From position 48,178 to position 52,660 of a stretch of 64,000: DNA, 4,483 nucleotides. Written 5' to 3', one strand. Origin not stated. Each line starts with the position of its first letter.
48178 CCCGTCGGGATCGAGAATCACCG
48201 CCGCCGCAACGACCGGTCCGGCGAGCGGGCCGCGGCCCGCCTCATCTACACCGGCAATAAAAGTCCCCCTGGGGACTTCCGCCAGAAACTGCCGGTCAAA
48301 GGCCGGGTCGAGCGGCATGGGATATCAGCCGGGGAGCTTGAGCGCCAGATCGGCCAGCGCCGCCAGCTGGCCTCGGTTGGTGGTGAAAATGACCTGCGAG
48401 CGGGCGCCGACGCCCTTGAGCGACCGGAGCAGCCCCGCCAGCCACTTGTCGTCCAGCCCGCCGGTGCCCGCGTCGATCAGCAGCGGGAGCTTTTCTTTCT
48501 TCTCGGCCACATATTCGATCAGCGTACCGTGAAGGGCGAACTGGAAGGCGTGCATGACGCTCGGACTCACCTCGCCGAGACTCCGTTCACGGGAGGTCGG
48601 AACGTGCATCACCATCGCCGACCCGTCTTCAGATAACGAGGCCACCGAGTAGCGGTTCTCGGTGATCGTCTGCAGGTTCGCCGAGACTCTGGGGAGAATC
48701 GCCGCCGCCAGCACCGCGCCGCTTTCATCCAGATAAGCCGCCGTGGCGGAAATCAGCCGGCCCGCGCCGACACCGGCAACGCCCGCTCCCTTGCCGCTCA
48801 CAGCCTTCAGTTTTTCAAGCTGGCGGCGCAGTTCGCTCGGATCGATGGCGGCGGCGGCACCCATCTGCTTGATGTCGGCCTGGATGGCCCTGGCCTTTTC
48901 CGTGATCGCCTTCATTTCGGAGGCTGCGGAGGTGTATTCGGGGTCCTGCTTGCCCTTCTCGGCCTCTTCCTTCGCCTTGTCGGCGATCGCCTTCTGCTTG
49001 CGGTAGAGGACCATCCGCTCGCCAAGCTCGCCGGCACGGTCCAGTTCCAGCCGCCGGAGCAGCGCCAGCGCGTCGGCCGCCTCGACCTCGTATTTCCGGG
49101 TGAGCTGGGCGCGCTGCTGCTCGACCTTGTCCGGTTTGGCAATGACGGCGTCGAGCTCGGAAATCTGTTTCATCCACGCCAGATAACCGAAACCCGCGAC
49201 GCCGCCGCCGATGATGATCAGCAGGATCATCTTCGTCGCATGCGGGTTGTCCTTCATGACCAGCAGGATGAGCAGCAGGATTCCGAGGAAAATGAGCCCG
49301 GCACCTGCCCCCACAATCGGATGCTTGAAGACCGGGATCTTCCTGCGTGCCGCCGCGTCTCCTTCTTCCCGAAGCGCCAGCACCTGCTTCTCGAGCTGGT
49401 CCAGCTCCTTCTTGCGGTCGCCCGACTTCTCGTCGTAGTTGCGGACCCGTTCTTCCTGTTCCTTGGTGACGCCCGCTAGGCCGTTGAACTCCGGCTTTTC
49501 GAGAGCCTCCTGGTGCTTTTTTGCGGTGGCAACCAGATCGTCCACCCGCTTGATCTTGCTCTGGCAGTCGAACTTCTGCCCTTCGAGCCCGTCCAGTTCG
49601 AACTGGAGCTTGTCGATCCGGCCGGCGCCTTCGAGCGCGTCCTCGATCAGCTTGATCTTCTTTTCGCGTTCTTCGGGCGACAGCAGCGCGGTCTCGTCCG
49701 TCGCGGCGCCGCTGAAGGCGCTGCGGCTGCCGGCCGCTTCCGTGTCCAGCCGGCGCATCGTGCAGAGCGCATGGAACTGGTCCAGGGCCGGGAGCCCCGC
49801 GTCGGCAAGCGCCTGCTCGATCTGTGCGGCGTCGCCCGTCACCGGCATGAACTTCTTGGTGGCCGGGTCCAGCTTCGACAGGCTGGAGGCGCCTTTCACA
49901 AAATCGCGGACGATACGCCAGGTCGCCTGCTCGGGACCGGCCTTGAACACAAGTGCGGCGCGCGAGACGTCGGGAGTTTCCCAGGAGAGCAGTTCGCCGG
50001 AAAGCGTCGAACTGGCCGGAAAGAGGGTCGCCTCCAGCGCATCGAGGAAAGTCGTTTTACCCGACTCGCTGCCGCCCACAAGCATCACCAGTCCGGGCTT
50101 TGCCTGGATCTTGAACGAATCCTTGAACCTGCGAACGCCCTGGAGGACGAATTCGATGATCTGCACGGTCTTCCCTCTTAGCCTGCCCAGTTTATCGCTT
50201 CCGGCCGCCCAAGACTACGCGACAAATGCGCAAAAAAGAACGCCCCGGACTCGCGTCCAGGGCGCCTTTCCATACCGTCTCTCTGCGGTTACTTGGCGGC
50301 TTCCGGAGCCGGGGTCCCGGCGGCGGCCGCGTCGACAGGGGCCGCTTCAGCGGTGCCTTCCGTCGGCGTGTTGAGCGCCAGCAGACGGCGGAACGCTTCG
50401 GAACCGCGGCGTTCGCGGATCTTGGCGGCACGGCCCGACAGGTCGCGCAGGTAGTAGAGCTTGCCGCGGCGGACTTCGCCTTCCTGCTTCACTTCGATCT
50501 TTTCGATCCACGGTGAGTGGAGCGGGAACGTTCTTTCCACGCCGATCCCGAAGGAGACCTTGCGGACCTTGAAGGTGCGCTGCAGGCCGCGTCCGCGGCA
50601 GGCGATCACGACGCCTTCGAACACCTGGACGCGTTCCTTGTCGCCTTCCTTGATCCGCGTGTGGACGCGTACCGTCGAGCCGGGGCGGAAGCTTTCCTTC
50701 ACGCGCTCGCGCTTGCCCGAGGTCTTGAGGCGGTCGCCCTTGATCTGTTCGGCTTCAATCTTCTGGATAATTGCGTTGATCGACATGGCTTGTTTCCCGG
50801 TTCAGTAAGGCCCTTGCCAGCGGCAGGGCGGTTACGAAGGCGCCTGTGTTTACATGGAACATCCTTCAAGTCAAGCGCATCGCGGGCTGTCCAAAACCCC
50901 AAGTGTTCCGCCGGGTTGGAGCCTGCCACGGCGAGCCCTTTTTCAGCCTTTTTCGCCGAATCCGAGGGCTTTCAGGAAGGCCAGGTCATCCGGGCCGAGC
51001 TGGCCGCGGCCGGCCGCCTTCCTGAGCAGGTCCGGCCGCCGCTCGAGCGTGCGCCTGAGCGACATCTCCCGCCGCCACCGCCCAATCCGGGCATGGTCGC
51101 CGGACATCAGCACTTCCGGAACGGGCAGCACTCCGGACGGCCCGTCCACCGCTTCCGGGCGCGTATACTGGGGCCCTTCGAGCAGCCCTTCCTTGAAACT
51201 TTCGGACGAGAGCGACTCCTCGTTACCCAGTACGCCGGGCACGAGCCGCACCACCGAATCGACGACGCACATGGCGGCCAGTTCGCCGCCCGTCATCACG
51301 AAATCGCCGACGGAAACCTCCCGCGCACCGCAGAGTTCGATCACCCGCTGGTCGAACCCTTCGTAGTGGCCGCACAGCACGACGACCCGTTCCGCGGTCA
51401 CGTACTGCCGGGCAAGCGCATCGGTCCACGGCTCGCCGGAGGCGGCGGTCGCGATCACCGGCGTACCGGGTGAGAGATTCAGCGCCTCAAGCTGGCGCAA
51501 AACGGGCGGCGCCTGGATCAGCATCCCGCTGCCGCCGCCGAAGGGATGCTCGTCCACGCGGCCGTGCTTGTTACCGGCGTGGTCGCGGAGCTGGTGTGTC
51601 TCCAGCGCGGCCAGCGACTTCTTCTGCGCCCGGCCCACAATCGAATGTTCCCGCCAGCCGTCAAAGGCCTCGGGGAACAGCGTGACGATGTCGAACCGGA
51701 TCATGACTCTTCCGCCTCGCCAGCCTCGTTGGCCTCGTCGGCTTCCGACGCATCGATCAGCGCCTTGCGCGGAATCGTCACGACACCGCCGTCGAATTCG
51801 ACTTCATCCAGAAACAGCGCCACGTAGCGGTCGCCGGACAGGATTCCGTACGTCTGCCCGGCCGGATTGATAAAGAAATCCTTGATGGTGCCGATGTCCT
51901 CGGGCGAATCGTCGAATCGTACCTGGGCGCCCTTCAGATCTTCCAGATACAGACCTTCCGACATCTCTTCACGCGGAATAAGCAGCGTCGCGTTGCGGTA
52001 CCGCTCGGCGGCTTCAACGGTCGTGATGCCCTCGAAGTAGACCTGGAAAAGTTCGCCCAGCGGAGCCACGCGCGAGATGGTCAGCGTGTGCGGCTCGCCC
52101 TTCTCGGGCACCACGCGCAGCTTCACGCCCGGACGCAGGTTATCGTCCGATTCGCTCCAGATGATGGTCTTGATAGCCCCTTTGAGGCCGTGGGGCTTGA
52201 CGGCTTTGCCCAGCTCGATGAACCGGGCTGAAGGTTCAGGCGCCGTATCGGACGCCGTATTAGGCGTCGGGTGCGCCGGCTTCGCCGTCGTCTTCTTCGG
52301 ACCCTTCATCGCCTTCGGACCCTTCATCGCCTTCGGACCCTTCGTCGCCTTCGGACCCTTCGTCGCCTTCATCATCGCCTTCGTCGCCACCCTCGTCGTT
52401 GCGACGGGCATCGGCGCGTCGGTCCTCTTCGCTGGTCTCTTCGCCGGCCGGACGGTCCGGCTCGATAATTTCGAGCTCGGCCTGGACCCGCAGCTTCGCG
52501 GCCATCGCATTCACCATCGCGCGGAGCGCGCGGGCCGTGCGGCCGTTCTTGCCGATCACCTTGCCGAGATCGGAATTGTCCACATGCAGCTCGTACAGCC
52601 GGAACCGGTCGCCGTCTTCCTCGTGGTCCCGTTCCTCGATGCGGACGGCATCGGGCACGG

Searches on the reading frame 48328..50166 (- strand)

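Call 83: search_protein_families(library=pfam, proteins=[window:48328-50166:-], max_evalue=0.0001)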
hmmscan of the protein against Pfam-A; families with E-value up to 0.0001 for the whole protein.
window:48328-50166:- (613 aa): 2 families
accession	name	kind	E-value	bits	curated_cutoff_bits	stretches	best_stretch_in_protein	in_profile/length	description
PF13476.12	AAA_23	-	6.7e-08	33.8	27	1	8-261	4-176/201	AAA domain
PF13555.12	AAA_29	-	9.7e-06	25.7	27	1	22-52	19-50/61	P-loop containing region of AAA domain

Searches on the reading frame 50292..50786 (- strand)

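Call 83: search_protein_families(library=pfam, proteins=[window:50292-50786:-], max_evalue=0.0001)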
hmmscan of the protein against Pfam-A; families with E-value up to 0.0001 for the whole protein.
window:50292-50786:- (165 aa): 1 family
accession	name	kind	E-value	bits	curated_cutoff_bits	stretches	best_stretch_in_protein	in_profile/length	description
PF01245.26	Ribosomal_L19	-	2.2e-43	147.2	22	1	7-126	3-111/111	Ribosomal protein L19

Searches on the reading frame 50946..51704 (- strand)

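Call 83: search_protein_families(library=pfam, proteins=[window:50946-51704:-], max_evalue=0.0001)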
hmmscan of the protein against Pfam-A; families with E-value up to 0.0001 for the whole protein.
window:50946-51704:- (253 aa): 1 family
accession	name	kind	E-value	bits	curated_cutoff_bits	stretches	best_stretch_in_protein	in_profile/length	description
PF01746.26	tRNA_m1G_MT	-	7.6e-53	179.6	27.3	1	24-224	2-195/195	tRNA (Guanine-1)-methyltransferase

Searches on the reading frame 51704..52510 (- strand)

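Call 83: search_protein_families(library=pfam, proteins=[window:51704-52510:-], max_evalue=0.0001)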
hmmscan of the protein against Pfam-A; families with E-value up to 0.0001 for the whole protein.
window:51704-52510:- (269 aa): 1 family
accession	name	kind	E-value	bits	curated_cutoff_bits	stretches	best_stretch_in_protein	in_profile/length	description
PF01782.24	RimM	-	3e-15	56.7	23.5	1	100-181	2-83/84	RimM N-terminal domain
